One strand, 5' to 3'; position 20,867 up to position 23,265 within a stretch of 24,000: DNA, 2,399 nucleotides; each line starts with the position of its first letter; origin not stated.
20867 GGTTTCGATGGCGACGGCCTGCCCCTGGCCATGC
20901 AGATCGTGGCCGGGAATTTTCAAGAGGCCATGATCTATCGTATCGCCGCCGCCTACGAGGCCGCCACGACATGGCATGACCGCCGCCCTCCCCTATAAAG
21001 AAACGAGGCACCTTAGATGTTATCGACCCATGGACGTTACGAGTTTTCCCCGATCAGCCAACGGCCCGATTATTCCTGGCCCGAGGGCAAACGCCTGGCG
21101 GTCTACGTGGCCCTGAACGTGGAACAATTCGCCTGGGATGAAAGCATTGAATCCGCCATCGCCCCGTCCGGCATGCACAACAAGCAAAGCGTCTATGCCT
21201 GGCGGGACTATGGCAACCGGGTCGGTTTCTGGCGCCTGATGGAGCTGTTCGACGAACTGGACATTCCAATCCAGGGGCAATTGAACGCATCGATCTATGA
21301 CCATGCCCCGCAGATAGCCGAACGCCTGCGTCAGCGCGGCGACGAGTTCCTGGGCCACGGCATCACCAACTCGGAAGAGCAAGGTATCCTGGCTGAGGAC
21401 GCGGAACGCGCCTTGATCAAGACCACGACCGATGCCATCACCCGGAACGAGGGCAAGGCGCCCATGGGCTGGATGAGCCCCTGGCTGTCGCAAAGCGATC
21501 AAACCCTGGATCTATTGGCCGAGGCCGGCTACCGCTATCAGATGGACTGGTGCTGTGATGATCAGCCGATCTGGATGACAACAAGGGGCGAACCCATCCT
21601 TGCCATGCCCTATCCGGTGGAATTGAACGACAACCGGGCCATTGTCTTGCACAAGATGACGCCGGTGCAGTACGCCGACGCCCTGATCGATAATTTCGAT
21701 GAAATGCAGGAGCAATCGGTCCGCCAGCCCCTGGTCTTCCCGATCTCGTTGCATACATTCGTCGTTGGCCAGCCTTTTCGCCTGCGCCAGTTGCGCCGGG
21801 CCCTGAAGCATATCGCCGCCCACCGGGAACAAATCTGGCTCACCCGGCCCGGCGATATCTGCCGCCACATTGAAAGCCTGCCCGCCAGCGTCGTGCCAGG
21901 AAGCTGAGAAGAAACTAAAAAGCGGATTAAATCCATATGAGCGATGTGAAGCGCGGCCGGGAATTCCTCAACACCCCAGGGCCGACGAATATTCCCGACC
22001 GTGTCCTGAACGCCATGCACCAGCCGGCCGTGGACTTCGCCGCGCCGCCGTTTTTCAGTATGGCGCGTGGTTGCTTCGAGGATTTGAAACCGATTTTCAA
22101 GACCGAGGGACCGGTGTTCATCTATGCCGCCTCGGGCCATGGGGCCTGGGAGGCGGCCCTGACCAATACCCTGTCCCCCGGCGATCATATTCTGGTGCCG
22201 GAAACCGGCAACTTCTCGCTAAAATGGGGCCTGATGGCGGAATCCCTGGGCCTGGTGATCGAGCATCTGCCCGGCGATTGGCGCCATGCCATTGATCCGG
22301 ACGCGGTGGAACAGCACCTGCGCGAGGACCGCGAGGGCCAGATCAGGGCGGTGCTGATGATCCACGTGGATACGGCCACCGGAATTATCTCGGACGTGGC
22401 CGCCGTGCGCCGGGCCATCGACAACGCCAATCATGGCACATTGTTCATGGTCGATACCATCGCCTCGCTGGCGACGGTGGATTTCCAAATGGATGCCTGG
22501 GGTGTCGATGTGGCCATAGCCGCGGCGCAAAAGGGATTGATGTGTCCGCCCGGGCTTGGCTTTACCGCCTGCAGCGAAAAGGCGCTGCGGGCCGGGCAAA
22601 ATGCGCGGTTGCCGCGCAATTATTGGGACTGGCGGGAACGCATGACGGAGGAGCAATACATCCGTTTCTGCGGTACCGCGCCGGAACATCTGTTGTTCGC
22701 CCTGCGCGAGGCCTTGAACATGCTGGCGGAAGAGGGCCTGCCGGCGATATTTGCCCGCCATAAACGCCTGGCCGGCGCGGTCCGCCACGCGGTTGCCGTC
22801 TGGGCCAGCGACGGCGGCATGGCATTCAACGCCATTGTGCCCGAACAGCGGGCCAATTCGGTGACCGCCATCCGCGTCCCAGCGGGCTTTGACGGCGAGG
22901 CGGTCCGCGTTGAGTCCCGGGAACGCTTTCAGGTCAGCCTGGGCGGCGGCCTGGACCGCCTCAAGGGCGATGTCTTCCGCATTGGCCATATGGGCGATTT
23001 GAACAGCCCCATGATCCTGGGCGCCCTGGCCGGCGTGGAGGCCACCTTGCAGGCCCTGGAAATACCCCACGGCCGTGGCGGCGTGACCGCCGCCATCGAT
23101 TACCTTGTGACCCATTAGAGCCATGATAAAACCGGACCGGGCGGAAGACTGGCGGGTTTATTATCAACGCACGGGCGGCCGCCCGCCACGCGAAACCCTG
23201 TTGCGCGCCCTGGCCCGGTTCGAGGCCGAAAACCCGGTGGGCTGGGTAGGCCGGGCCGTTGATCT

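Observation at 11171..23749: Twelve-gene, translationally coupled operon resembling an uncharacterised cyclic-amide / N-heterocycle catabolic pathway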

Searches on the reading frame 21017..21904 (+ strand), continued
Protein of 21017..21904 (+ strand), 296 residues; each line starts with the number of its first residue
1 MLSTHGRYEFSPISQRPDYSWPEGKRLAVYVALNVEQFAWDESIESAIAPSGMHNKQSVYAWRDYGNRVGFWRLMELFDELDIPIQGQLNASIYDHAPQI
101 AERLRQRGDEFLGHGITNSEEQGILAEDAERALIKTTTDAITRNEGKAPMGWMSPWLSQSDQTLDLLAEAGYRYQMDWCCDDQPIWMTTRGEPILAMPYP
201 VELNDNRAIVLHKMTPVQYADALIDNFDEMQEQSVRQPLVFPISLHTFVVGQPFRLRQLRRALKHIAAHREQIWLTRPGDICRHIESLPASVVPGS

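Call 51: search_solved_structures(query=window:21017-21904:+, max_evalue=0.00001, show_alignments=3)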
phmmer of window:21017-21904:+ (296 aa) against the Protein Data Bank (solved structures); distinct sequences matched with E-value up to 0.00001: 5.
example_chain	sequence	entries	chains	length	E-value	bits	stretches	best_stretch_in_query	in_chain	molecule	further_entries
3cl6_A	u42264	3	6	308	2.1e-28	102.8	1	46-286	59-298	Puue allantoinase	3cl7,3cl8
1z7a_A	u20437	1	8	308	2.9e-26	95.8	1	51-285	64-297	conserved hypothetical protein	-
3s6o_A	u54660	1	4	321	2.2e-25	92.9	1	36-285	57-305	Polysaccharide deacetylase family protein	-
3rxz_A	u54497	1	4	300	3.9e-13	52.7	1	17-287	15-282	Polysaccharide deacetylase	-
3qbu_A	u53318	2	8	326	1.9e-09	40.6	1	65-205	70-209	Putative uncharacterized protein | peptidoglycan deacetylase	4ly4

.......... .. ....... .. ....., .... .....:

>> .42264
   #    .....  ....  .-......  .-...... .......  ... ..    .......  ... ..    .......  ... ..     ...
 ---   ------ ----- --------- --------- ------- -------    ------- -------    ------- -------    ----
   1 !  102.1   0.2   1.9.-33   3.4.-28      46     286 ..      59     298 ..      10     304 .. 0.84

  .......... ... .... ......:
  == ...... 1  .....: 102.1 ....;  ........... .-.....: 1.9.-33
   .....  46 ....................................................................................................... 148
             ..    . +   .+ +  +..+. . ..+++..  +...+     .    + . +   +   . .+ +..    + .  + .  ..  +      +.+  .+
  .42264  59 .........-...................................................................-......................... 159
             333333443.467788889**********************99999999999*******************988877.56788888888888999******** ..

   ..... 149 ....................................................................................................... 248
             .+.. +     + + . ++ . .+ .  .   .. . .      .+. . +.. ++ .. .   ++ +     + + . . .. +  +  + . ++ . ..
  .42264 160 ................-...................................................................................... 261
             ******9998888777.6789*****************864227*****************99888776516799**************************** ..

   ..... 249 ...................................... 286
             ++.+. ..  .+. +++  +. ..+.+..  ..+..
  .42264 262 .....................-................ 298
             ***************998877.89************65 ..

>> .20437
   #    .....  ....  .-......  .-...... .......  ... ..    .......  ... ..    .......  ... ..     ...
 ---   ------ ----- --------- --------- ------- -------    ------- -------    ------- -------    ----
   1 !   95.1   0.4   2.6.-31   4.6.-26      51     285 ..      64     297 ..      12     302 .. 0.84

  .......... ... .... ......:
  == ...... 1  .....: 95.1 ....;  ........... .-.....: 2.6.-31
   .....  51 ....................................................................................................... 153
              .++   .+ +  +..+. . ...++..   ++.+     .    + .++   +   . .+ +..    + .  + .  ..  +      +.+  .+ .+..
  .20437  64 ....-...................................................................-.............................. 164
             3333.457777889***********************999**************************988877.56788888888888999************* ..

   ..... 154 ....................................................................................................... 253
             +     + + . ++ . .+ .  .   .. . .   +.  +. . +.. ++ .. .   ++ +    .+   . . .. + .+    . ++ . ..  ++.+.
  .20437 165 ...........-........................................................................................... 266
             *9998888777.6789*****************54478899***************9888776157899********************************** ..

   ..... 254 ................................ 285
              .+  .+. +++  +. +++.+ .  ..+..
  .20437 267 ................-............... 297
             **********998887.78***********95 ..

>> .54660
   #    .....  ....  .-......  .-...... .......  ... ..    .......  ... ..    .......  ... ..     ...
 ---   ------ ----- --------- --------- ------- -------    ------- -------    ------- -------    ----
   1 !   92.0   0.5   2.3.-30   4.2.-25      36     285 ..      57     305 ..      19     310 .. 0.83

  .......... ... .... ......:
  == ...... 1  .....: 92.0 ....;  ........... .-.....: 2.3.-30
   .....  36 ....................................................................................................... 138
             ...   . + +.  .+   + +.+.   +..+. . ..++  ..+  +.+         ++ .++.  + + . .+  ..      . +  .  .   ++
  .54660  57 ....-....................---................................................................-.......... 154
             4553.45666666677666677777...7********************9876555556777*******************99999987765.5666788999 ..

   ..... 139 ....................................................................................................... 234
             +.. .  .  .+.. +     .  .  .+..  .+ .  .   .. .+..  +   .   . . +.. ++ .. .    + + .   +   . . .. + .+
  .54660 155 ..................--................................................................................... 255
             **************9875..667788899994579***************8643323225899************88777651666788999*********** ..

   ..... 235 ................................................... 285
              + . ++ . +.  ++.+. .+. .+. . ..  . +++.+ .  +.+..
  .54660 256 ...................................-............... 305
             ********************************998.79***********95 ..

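Call 53: search_protein_families(library=ncbifam, proteins=[L083:4373-4642:-, L083:12891-14219:+, L083:5673-6875:-], max_evalue=0.01)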
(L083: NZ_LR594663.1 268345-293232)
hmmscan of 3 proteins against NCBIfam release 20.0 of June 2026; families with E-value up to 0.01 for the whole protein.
L083:4373-4642:- (89 aa): 0 families

L083:12891-14219:+ (442 aa): 26 families (the best 25 are shown)
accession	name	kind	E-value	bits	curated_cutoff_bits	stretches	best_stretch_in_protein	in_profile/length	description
NF005688.0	PRK07488.1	equivalog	2.3e-64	218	532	2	3-300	8-313/474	indoleacetamide hydrolase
TIGR00132.1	gatA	equivalog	1e-59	202.5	481.1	2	13-292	3-301/466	Asp-tRNA(Asn)/Glu-tRNA(Gln) amidotransferase subunit GatA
NF004816.0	PRK06170.1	equivalog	8.2e-54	183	503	2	7-305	13-339/493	amidase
NF005687.0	PRK07487.1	subfamily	2.2e-53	181.7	428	1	6-421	8-453/468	amidase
NF004815.0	PRK06169.1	equivalog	1.4e-52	178.8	506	1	2-431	6-466/471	amidase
NF006631.0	PRK09201.1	equivalog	8.5e-52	176.4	461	1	3-421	4-452/466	AtzE family amidohydrolase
NF005686.0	PRK07486.1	subfamily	5.2e-51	173.8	465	2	5-227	13-246/486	amidase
NF005460.0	PRK07056.1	subfamily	3.4e-49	168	447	1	9-420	11-449/457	amidase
NF009119.0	PRK12470.1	equivalog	7.5e-49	167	498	1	4-425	7-453/462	amidase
NF006169.0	PRK08310.1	equivalog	1.8e-47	162.6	391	1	48-421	6-391/395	amidase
NF006043.0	PRK08186.1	subfamily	2e-47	161.9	487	1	7-424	8-448/600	allophanate hydrolase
NF004717.0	PRK06061.1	equivalog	2.3e-47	161.8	498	1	5-435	16-471/483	amidase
NF004766.0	PRK06102.1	equivalog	8e-46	157.1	559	1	7-423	9-450/455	amidase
TIGR02715.1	amido_AtzE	subfamily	8.6e-46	156.8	425.75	1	9-421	3-445/452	AtzE family amidohydrolase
NF006006.0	PRK08137.1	equivalog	5.5e-44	150.9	534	1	6-236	34-281/529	amidase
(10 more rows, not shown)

L083:5673-6875:- (400 aa): 70 families (the best 25 are shown)
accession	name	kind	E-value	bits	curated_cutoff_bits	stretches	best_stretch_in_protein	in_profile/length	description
NF004769.0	PRK06107.1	equivalog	6.8e-178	591.5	617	1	2-399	4-401/402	aspartate transaminase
NF041091.1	asp_aminotase_Arch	equivalog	2.2e-100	336.1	550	1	8-393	4-372/376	aspartate aminotransferase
NF005817.0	PRK07683.1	equivalog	2.2e-81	273.6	575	1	26-394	23-379/387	aminotransferase A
NF005816.0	PRK07682.1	equivalog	7.6e-80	268.4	620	1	21-398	19-385/390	aminotransferase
NF041364.1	GntC_guanitoxin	equivalog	1.2e-76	257.9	415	1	36-394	3-355/356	guanitoxin biosynthesis PLP-dependent (S)-gamma-hydroxy-L-arginine cyclodehydratase GntC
NF005588.0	PRK07309.1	equivalog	5.1e-71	239.6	576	1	32-394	31-384/391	pyridoxal phosphate-dependent aminotransferase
NF004770.0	PRK06108.1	subfamily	1.4e-69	234.9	422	1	26-397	28-393/396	pyridoxal phosphate-dependent aminotransferase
NF004975.0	PRK06348.1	equivalog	2.1e-69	234.3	549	1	25-394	23-381/384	pyridoxal phosphate-dependent aminotransferase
NF006229.0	PRK08361.1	equivalog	1.6e-67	228.2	624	1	30-398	32-390/391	aspartate aminotransferase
NF005601.0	PRK07337.1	equivalog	2e-64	218.1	496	1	4-395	8-391/394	pyridoxal phosphate-dependent aminotransferase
NF005855.0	PRK07777.1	equivalog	3.6e-64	217.5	553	1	27-395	24-387/391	pyridoxal phosphate-dependent aminotransferase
NF006230.0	PRK08363.1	equivalog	3.4e-61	207.2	534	1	22-394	21-390/398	alanine aminotransferase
NF006756.0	PRK09276.1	subfamily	2.6e-59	201.1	507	1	4-394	4-384/387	LL-diaminopimelate aminotransferase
NF006488.0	PRK08912.1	equivalog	2.1e-58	198.1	498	1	28-397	23-385/387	aminotransferase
NF006514.0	PRK08960.1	equivalog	1.1e-57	195.6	554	1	4-397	5-386/388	pyridoxal phosphate-dependent aminotransferase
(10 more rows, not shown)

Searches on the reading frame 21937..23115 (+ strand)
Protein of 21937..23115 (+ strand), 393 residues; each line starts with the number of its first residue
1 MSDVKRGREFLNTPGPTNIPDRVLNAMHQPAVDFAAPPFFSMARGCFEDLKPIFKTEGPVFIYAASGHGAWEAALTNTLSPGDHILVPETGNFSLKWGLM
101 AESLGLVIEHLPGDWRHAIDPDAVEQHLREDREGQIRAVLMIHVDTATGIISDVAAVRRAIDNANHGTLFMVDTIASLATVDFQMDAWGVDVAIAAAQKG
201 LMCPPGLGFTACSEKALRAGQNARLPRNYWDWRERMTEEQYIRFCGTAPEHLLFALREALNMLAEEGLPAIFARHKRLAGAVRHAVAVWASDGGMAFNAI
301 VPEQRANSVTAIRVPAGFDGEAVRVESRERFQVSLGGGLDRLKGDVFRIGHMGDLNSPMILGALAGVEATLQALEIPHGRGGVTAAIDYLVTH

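Call 8: search_protein_families(library=ncbifam, proteins=[window:21937-23115:+], max_evalue=0.001)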
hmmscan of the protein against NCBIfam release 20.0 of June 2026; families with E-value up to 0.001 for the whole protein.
window:21937-23115:+ (393 aa): 8 families
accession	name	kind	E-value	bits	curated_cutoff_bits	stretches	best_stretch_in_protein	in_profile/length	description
NF045640.1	AspGlyoxATaseBhcA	equivalog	1.4e-114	383.1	650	1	13-390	9-384/395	L-aspartate--glyoxylate aminotransferase BhcA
NF046070.1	PyrdoxPyrvTramin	equivalog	4.7e-45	154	600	1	10-374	7-364/369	pyridoxamine--pyruvate transaminase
TIGR03301.1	PhnW-AepZ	equivalog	2.9e-38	132.2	360.8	1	11-365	2-349/355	2-aminoethylphosphonate aminotransferase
NF010006.0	PRK13479.1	equivalog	9.5e-33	113.8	296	1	8-376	5-366/369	2-aminoethylphosphonate--pyruvate transaminase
TIGR02326.1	transamin_PhnW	equivalog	2.7e-28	99.1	400.8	1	11-371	6-360/363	2-aminoethylphosphonate--pyruvate transaminase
TIGR01977.1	am_tr_V_EF2568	hypoth_equivalog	6.8e-08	31.9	377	1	63-216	67-216/376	cysteine desulfurase family protein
TIGR01979.1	sufS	subfamily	5e-07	28.9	475.1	1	76-218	102-239/403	SufS family cysteine desulfurase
NF040779.1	Sec_lyase_SclA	exception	5.5e-05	22.2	525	1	66-213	69-212/378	selenocysteine lyase SclA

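Call 9: search_protein_families(library=pfam, proteins=[window:21937-23115:+], max_evalue=0.001)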
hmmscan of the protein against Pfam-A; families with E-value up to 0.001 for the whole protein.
window:21937-23115:+ (393 aa): 2 families
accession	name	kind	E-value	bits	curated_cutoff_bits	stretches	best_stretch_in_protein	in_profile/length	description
PF00266.25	Aminotran_5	-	3.1e-21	76.2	21.5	1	74-318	80-319/371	Aminotransferase class-V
PF01212.27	Beta_elim_lyase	-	0.00026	20.8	27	1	61-297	50-215/288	Beta-eliminating lyase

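Call 58: search_solved_structures(query=window:21937-23115:+, max_evalue=1e-20)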
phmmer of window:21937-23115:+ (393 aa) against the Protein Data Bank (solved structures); distinct sequences matched with E-value up to 1e-20: 27.
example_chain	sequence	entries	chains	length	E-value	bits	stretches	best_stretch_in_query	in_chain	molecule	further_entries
6pk1_A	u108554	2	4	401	1.4e-84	287.7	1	7-393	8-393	Serine--glyoxylate aminotransferase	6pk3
1vjo_A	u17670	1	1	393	5.2e-42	147.5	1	10-354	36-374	alanine--glyoxylate aminotransferase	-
2huf_A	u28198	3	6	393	1.7e-40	142.5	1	9-354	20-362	Alanine glyoxylate aminotransferase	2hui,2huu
1iug_A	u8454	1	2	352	9.9e-39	136.7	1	9-364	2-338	putative aspartate aminotransferase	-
3isl_A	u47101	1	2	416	4.2e-37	131.3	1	11-372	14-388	Purine catabolism protein pucG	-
2ch1_A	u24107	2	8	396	6.4e-35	124.1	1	11-359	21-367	3-HYDROXYKYNURENINE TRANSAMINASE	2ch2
1j04_A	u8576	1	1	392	4.6e-33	118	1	9-353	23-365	alanine--glyoxylate aminotransferase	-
6mfb_A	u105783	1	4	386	8.4e-33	117.2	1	11-356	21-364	Serine--pyruvate aminotransferase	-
4cbs_A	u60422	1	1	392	9e-33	117.1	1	10-353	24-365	SERINE--PYRUVATE AMINOTRANSFERASE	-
4cbr_A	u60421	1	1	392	1.6e-32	116.3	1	9-353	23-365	SERINE--PYRUVATE AMINOTRANSFERASE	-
7ns7_A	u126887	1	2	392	2.1e-32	115.9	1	9-353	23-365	L-alanine:glyoxylate aminotransferase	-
2yob_A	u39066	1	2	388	2.2e-32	115.8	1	9-353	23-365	SERINE--PYRUVATE AMINOTRANSFERASE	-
5f9s_A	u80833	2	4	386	3.7e-32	115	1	9-353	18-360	Serine--pyruvate aminotransferase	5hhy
1h0c_A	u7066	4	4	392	3.9e-32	115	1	9-353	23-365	SERINE--GLYOXYLATE AMINOTRANSFERASE | Serine--pyruvate aminotransferase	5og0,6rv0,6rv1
4kyo_A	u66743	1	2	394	4e-32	115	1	9-353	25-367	Serine-pyruvate aminotransferase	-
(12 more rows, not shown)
